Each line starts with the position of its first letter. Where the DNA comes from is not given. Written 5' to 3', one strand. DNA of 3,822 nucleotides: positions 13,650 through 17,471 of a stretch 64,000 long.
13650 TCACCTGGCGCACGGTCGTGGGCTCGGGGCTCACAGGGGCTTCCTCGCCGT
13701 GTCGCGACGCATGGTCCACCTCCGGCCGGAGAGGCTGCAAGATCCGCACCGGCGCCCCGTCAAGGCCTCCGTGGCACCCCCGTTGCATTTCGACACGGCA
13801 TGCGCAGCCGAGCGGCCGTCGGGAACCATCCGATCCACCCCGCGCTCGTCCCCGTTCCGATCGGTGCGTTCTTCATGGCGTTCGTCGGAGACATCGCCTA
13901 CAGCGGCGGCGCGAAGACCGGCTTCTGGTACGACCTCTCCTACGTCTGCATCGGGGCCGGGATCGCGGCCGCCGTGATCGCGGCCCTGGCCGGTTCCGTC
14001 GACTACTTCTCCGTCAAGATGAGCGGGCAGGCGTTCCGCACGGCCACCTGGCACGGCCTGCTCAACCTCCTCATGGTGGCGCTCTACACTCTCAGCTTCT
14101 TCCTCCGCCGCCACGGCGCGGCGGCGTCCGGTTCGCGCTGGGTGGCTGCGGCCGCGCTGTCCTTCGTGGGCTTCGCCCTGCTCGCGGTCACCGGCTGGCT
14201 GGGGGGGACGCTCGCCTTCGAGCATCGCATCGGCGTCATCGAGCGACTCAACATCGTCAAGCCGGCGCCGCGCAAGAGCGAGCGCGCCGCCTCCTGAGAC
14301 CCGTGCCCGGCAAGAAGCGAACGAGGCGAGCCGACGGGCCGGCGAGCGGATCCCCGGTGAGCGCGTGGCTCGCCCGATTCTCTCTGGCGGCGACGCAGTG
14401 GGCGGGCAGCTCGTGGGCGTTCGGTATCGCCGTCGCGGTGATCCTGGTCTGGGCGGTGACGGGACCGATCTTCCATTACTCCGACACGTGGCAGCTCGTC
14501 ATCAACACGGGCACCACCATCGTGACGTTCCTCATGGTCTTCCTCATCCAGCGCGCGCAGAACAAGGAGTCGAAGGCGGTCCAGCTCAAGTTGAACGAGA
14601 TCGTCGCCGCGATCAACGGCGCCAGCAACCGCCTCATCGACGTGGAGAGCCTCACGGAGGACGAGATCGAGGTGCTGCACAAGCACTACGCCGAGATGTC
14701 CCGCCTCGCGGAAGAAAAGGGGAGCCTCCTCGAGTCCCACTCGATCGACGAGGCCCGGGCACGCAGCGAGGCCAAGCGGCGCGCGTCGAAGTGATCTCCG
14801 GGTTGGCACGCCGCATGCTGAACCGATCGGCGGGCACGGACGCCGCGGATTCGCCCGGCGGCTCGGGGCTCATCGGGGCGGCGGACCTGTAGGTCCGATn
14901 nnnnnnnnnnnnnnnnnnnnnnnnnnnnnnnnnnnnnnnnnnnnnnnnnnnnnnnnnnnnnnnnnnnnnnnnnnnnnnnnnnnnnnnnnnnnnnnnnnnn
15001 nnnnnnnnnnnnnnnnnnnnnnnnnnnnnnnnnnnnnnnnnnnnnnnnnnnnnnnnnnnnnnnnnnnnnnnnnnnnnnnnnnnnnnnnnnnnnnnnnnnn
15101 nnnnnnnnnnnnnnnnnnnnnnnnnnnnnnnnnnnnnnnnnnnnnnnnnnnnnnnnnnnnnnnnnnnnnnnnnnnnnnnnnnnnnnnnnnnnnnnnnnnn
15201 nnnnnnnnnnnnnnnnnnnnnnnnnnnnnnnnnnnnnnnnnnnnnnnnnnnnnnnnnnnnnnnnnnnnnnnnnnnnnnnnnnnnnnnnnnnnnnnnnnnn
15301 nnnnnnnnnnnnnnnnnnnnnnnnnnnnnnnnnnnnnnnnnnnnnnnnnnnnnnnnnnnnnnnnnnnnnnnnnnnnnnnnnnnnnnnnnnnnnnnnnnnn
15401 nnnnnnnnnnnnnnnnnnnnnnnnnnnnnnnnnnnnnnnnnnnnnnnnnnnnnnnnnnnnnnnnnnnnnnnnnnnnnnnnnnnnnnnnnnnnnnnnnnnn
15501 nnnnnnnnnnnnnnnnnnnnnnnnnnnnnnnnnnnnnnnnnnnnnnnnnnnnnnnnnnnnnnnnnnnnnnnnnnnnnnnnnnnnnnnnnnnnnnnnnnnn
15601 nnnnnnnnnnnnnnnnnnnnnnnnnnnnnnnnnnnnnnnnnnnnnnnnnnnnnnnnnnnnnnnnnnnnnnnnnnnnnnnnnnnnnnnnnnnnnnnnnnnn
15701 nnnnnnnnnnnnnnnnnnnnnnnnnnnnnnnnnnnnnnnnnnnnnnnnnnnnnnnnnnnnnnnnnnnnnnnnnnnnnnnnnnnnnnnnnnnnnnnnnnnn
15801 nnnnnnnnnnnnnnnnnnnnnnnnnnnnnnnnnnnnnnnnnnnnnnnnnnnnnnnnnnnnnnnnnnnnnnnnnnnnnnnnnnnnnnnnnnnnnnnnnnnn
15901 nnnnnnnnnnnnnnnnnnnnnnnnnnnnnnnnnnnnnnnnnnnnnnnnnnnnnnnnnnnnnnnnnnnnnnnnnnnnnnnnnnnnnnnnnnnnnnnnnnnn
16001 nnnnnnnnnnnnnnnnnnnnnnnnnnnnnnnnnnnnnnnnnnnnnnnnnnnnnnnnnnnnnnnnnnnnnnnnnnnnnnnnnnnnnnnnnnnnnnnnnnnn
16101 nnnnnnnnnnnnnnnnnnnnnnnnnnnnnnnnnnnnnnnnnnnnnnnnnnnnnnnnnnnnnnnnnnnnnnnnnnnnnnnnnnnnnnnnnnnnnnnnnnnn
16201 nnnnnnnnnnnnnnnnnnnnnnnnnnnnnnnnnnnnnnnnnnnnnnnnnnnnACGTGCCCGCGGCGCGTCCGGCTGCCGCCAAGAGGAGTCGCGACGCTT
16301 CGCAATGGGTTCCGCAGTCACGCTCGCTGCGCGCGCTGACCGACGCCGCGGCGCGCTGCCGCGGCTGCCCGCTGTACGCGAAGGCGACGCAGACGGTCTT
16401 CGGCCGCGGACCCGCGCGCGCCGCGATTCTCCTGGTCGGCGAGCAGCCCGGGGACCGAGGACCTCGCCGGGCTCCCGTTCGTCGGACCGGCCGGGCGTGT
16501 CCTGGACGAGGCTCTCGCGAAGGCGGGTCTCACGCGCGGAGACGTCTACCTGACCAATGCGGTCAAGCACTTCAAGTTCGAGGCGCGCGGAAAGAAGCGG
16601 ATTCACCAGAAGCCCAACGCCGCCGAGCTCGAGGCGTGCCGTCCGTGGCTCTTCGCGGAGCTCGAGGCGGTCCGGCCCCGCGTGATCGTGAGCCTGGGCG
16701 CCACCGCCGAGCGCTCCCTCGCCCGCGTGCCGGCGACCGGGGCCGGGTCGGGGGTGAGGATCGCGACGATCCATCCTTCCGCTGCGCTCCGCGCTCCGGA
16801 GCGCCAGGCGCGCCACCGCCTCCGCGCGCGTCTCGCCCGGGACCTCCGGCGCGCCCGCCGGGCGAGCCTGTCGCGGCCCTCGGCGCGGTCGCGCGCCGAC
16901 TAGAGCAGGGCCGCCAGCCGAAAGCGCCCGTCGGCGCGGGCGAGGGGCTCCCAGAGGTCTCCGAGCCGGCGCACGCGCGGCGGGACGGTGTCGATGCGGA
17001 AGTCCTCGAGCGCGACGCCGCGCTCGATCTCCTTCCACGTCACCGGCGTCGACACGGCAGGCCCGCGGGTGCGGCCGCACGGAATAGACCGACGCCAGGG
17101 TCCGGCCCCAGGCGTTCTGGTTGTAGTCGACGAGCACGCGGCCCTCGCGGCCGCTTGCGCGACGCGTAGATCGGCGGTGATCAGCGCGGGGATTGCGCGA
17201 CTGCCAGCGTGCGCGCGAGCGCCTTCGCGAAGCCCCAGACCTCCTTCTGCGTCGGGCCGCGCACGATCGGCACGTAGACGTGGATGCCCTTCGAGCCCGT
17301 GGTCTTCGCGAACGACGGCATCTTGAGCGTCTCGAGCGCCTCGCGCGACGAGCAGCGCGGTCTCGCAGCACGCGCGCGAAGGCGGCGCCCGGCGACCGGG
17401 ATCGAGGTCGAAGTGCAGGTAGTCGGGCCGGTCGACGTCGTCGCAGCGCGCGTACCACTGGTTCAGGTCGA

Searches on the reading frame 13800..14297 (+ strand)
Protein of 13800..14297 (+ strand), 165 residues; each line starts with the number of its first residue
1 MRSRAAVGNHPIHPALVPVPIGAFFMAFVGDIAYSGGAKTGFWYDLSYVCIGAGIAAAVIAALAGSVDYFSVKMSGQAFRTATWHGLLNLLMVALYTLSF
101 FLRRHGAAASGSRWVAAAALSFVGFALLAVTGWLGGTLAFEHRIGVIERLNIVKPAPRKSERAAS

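Call 13: search_protein_families(library=pfam, proteins=[window:13800-14297:+])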
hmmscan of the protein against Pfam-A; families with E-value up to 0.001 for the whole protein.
window:13800-14297:+ (165 aa): 1 family
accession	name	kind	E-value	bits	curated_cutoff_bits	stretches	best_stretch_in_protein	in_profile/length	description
PF09990.14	DUF2231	-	3.5e-30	105.3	26.4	1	10-146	2-137/139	Predicted membrane protein (DUF2231)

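Call 25: find_homologous_proteins(query=window:13800-14297:+, max_evalue=1e-20)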
Query window:13800-14297:+ (165 aa): 45 proteins with E <= 1e-20 among 8000 candidates.
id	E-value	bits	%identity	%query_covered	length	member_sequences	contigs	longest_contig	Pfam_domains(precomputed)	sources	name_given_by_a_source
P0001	1.2e-100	352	100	100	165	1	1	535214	PF09990.15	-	-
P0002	1.1e-83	297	82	100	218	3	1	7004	PF09990.15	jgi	jgi:uncharacterized membrane protein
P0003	4.2e-82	292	83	100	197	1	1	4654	PF09990.15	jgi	jgi:uncharacterized membrane protein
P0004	5.8e-81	288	79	100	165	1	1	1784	PF09990.15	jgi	jgi:uncharacterized membrane protein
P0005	2.5e-80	286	77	100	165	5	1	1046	PF09990.15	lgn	-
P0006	3.8e-80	286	79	100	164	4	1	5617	PF09990.15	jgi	jgi:uncharacterized membrane protein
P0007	6.0e-80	285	77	100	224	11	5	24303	PF09990.15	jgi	-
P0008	6.7e-80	285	76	100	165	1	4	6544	PF09990.15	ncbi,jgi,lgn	ncbi:MAG TPA: DUF2231 domain-containing protein [Thermoanaerobaculia bacterium]|jgi:uncharacterized 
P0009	5.4e-77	275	75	100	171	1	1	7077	PF09990.15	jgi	jgi:uncharacterized membrane protein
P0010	3.1e-76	273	75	100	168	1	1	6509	PF09990.15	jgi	jgi:uncharacterized membrane protein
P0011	1.3e-75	271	75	100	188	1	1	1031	PF09990.15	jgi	-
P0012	4.4e-73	263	73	100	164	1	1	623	PF09990.15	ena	-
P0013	1.3e-67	245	74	95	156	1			PF09990.15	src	-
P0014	1.6e-66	241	69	100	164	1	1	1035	PF09990.15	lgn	-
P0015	1.2e-64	235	71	91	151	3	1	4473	PF09990.15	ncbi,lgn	-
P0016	8.7e-64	232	66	100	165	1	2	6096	PF09990.15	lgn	-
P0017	2.7e-63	231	65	98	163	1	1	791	PF09990.15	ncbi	-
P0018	2.2e-62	228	62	100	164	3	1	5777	PF09990.15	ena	-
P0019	2.7e-62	228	65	98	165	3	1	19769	PF09990.15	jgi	jgi:uncharacterized membrane protein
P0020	4.6e-61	224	65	98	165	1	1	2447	PF09990.15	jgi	jgi:uncharacterized membrane protein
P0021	1.1e-58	216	66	100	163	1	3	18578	PF09990.15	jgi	jgi:uncharacterized membrane protein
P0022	3.5e-56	208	64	100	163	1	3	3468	PF09990.15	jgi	jgi:uncharacterized membrane protein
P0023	1.8e-55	205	57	100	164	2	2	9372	PF09990.15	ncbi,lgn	ncbi:MAG: DUF2231 domain-containing protein [Thermoanaerobaculia bacterium]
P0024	7.8e-51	190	55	99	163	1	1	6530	PF09990.15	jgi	jgi:uncharacterized membrane protein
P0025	2.8e-50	188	56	100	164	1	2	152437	PF09990.15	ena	-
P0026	1.6e-49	186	56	100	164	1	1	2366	PF09990.15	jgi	jgi:uncharacterized membrane protein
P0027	1.7e-49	186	55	100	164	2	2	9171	PF09990.15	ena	-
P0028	1.8e-49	186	53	99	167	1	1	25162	PF09990.15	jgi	jgi:uncharacterized membrane protein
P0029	3.2e-47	179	57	90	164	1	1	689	PF09990.15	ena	-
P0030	3.7e-47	178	54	90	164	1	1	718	PF09990.15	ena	-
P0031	9.5e-47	177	52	99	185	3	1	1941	PF09990.15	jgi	jgi:uncharacterized membrane protein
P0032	2.2e-46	176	57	90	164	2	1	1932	PF09990.15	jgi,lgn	jgi:uncharacterized membrane protein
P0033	2.2e-46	176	79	63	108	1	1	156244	PF09990.15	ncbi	ncbi:MAG TPA: DUF2231 domain-containing protein, partial [Thermoanaerobaculia bacterium]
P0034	2.7e-46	176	57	90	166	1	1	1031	PF09990.15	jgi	-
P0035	3.2e-46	175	53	92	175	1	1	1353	PF09990.15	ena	-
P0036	8.2e-46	174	56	90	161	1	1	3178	PF09990.15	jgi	jgi:uncharacterized membrane protein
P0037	9.8e-46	174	54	92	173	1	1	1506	PF09990.15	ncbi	-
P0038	1.1e-45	174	54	95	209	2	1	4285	PF09990.15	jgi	jgi:uncharacterized membrane protein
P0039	1.9e-39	153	48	98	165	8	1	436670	PF09990.15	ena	-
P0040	5.1e-37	145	49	88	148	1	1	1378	PF09990.15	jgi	-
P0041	5.9e-29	119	47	89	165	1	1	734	PF09990.15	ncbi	-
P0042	9.3e-22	96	37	99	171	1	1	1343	PF09990.15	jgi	jgi:uncharacterized membrane protein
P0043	4.1e-21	94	42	90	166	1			PF09990.15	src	-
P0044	4.9e-21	93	36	97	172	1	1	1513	PF09990.15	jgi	jgi:uncharacterized membrane protein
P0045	5.0e-21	93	43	90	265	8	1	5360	PF09990.15,PF00355.33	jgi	jgi:nitrite reductase/ring-hydroxylating ferredoxin subunit/uncharacterized membrane protein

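Call 27: find_encoding_contigs(protein=P0039, flank=10000, max_places=2)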
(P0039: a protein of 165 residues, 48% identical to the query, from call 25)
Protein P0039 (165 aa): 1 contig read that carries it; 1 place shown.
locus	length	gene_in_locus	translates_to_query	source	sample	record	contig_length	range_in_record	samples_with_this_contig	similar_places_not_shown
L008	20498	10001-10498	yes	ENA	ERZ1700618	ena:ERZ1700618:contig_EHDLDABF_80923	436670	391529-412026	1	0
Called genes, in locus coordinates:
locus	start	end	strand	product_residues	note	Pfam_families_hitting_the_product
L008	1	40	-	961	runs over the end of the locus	PF05345:He_PIG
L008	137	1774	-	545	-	PF22842:Pel9A-like_beta_helix, PF13229:Beta_helix, PF05048:NosD (faint)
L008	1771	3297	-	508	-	PF22842:Pel9A-like_beta_helix (faint), PF05048:NosD (faint), PF13229:Beta_helix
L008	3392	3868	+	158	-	-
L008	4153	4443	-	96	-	-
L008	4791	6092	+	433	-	PF01839:FG-GAP (faint), PF13517:FG-GAP_3, PF07593:UnbV_ASPIC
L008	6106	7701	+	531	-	PF01266:DAO (faint), PF12831:FAD_oxidored (weak), PF04820:Trp_halogenase (weak)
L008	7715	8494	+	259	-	PF00106:adh_short, PF08659:KR (weak), PF13561:adh_short_C2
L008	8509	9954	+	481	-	PF00144:Beta-lactamase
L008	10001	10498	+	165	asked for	PF09990:DUF2231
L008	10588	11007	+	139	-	PF10012:DUF2255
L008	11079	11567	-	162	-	PF12973:Cupin_7, PF14499:DUF4437, PF07883:Cupin_2 (weak)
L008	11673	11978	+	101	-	-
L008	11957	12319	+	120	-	PF02452:PemK_toxin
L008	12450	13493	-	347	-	PF02012:BNR (faint), PF25852:DUF6242_C (faint), PF15899:BNR_6 (faint), PF15902:Sortilin-Vps10 (weak), PF13088:BNR_2 (faint), PF15902:Sortilin-Vps10 (weak)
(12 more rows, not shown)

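Call 28: find_encoding_contigs(protein=P0025, flank=10000, max_places=2)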
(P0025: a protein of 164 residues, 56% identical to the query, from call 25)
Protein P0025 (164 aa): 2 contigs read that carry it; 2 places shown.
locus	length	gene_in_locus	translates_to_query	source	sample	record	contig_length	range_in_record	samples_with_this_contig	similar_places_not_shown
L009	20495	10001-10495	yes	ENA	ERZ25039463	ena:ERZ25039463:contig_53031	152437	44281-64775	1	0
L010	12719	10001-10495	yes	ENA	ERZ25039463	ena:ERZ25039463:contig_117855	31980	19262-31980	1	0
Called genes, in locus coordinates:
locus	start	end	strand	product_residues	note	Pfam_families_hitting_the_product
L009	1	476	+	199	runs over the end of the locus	PF00395:SLH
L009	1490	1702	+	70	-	-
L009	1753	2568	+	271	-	PF00395:SLH (weak)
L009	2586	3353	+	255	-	PF00395:SLH (weak)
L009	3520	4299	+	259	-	-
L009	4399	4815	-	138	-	PF00034:Cytochrom_C (weak)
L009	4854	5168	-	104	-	-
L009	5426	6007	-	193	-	PF03713:DUF305 (faint), PF13628:DUF4142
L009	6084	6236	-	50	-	-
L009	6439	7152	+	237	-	-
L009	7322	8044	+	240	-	PF13298:LigD_N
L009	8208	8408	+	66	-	PF20106:DUF6496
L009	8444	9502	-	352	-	PF01594:AI-2E_transport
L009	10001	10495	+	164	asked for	PF09990:DUF2231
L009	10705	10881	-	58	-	PF07043:DUF1328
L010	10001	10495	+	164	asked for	PF09990:DUF2231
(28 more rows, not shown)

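Call 30: find_encoding_contigs(protein=P0019, flank=10000, max_places=1)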
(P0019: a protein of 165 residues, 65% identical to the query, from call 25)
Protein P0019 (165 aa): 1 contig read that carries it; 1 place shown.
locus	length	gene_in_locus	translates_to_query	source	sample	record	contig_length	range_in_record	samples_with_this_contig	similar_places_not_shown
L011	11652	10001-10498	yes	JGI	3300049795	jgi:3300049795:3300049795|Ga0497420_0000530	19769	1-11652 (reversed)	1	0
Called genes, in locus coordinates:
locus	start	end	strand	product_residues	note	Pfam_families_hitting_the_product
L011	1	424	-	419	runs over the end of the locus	PF25917:BSH_RND, PF25973:BSH_CzcB (weak), PF25954:Beta-barrel_RND_2 (faint), PF25990:Beta-barrel_YknX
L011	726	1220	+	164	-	PF00383:dCMP_cyt_deam_1, PF14437:MafB19-deam, PF14439:Bd3614-deam (weak)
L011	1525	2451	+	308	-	PF00005:ABC_tran, PF13304:AAA_21 (weak), PF13732:DrrA1-3_C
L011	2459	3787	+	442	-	PF12698:ABC2_membrane_3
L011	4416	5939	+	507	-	PF13231:PMT_2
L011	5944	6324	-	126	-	PF00072:Response_reg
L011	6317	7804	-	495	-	PF00069:Pkinase, PF07714:PK_Tyr_Ser-Thr, PF01590:GAF, PF13185:GAF_2 (weak)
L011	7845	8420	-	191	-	PF00210:Ferritin, PF02915:Rubrerythrin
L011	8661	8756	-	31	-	-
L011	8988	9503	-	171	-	-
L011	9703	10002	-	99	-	PF20106:DUF6496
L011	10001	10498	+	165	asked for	PF09990:DUF2231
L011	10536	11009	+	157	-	PF04120:Iron_permease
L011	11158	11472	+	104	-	PF04972:BON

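Call 31: find_encoding_contigs(protein=P0021, flank=10000, max_places=1)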
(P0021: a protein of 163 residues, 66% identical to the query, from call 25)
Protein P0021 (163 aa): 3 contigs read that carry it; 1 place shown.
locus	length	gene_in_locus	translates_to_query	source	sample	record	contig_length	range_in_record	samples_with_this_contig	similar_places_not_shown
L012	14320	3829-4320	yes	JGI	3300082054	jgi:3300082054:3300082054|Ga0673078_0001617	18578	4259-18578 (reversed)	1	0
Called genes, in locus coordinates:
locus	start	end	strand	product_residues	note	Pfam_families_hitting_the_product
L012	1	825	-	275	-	?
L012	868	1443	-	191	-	PF00210:Ferritin, PF02915:Rubrerythrin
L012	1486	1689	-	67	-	-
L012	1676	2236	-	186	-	PF16242:Pyrid_ox_like, PF01243:PNPOx_N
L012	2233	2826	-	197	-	-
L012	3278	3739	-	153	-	PF00571:CBS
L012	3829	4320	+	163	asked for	PF09990:DUF2231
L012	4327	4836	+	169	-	PF04120:Iron_permease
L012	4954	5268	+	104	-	PF04972:BON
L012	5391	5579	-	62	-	PF07043:DUF1328 (weak)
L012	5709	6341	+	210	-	PF00081:Sod_Fe_N, PF02777:Sod_Fe_C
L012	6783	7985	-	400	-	PF01068:DNA_ligase_A_M, PF04679:DNA_ligase_A_C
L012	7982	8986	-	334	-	PF21686:LigD_Prim-Pol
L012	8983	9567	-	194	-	-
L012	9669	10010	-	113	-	-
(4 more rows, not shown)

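Call 32: find_encoding_contigs(protein=P0023, flank=10000, max_places=1)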
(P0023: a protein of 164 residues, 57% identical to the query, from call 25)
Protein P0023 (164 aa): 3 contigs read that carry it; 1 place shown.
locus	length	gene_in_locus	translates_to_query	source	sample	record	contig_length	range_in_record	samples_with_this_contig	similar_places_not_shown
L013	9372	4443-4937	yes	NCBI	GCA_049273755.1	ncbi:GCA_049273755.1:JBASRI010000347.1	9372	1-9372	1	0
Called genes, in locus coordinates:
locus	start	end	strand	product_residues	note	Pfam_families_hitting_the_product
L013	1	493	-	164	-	PF00005:ABC_tran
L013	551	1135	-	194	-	PF00210:Ferritin, PF02915:Rubrerythrin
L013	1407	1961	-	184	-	PF01243:PNPOx_N, PF16242:Pyrid_ox_like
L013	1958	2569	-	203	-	-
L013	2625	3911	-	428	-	PF13091:PLDc_2, PF00614:PLDc (weak)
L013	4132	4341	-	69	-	PF20106:DUF6496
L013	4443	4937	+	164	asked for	PF09990:DUF2231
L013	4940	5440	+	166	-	PF04120:Iron_permease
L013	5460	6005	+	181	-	PF13628:DUF4142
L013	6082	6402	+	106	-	PF04972:BON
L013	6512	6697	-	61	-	-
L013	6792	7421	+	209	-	PF00081:Sod_Fe_N, PF02777:Sod_Fe_C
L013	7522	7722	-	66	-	-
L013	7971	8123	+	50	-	-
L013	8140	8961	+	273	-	PF02735:Ku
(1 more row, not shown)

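Call 33: find_encoding_contigs(protein=P0028, flank=10000, max_places=1)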
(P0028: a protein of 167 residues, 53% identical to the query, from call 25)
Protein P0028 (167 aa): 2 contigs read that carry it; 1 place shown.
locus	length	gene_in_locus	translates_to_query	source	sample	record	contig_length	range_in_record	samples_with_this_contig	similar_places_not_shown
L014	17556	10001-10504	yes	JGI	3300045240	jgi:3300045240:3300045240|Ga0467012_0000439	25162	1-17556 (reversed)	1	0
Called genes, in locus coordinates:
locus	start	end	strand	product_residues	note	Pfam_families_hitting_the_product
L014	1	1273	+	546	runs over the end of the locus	PF05359:DUF748, PF13116:YhdP (faint), PF05359:DUF748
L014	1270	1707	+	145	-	PF01814:Hemerythrin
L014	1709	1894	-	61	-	-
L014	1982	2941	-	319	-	PF00561:Abhydrolase_1 (weak), PF12146:Hydrolase_4, PF12697:Abhydrolase_6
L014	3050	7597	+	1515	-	PF01339:CheB_methylest, PF03705:CheR_N, PF01739:CheR, PF13596:PAS_10, PF08448:PAS_4, PF13188:PAS_8, PF00512:HisKA, PF02518:HATPase_c, +3 more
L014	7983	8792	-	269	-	PF02735:Ku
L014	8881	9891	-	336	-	PF21338:Top1B_N_bact, PF01028:Topoisom_I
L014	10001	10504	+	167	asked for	PF09990:DUF2231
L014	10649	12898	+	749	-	PF13620:CarboxypepD_reg, PF07715:Plug, PF00593:TonB_dep_Rec_b-barrel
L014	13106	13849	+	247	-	-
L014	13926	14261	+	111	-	PF01740:STAS, PF13466:STAS_2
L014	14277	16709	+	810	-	PF01590:GAF, PF13185:GAF_2, PF01590:GAF, PF13185:GAF_2 (weak), PF13492:GAF_3, PF25917:BSH_RND (weak), PF25973:BSH_CzcB, PF25954:Beta-barrel_RND_2, +1 more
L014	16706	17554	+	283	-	?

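Call 80: find_encoding_contigs(protein=P0007, flank=3000, max_places=1)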
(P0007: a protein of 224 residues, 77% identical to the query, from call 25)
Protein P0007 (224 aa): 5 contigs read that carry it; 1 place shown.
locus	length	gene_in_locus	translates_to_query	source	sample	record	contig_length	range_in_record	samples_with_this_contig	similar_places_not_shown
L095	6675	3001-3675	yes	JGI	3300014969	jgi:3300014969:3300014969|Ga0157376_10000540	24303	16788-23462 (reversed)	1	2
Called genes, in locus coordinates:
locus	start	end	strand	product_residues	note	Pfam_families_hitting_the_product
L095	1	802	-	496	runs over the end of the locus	PF00069:Pkinase, PF07714:PK_Tyr_Ser-Thr, PF01590:GAF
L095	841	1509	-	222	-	PF00210:Ferritin, PF02915:Rubrerythrin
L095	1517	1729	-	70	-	-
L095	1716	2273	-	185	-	PF16242:Pyrid_ox_like, PF01243:PNPOx_N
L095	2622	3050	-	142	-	PF00571:CBS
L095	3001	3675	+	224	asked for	PF09990:DUF2231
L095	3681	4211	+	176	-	PF04120:Iron_permease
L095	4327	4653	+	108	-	PF04972:BON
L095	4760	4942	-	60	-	-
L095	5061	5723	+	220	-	PF00081:Sod_Fe_N, PF02777:Sod_Fe_C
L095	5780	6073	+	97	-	-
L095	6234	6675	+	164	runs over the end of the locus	PF03167:UDG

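Call 81: find_encoding_contigs(protein=P0003, flank=3000, max_places=1)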
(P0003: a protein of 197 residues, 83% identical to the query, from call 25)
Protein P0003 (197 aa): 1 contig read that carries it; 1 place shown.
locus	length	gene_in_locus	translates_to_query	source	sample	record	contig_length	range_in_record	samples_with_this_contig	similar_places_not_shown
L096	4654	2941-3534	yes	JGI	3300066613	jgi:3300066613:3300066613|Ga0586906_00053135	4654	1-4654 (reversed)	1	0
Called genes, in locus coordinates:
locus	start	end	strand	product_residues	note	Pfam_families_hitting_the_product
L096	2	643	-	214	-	?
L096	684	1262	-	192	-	PF00210:Ferritin, PF02915:Rubrerythrin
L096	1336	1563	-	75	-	-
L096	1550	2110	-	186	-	PF16242:Pyrid_ox_like, PF01243:PNPOx_N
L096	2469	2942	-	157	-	PF00571:CBS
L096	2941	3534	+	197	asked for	PF09990:DUF2231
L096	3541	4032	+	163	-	PF04120:Iron_permease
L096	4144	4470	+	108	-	PF04972:BON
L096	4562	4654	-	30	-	?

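Call 82: find_encoding_contigs(protein=P0002, flank=3000, max_places=1)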
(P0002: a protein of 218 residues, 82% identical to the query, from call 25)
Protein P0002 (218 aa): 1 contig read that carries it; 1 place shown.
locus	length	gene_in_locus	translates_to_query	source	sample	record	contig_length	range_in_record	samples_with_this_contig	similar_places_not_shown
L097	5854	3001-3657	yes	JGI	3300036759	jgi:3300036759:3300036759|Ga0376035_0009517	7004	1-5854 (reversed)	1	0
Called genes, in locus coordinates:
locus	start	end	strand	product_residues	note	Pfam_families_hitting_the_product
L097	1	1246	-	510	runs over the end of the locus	PF00069:Pkinase, PF07714:PK_Tyr_Ser-Thr, PF01590:GAF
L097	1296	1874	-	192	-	PF00210:Ferritin, PF02915:Rubrerythrin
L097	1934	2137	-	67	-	-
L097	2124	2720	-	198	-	PF16242:Pyrid_ox_like, PF01243:PNPOx_N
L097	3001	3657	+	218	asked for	PF09990:DUF2231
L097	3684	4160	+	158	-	PF04120:Iron_permease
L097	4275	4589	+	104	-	PF04972:BON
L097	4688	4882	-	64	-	PF07043:DUF1328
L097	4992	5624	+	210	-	PF00081:Sod_Fe_N, PF02777:Sod_Fe_C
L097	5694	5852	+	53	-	?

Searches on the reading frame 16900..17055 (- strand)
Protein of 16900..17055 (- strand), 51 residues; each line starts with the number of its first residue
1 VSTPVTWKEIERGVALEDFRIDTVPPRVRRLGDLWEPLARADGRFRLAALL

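Call 55: search_protein_families(library=pfam, proteins=[window:16900-17055:-], max_evalue=0.01)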
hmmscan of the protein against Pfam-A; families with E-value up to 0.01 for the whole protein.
window:16900-17055:- (51 aa): 1 family
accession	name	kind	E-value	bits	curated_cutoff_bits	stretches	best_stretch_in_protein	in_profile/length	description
PF21686.3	LigD_Prim-Pol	-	8.4e-06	26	27.4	1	2-35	221-254/254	LigD, primase-polymerase domain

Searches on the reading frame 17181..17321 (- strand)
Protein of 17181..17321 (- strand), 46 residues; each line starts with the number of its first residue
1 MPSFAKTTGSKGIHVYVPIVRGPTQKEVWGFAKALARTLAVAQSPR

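Call 55: search_protein_families(library=pfam, proteins=[window:17181-17321:-], max_evalue=0.01)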
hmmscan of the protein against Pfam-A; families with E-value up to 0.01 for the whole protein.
window:17181-17321:- (46 aa): 1 family
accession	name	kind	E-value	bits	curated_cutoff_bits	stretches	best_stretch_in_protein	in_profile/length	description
PF21686.3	LigD_Prim-Pol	-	1.2e-09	38.5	27.4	1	2-42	135-175/254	LigD, primase-polymerase domain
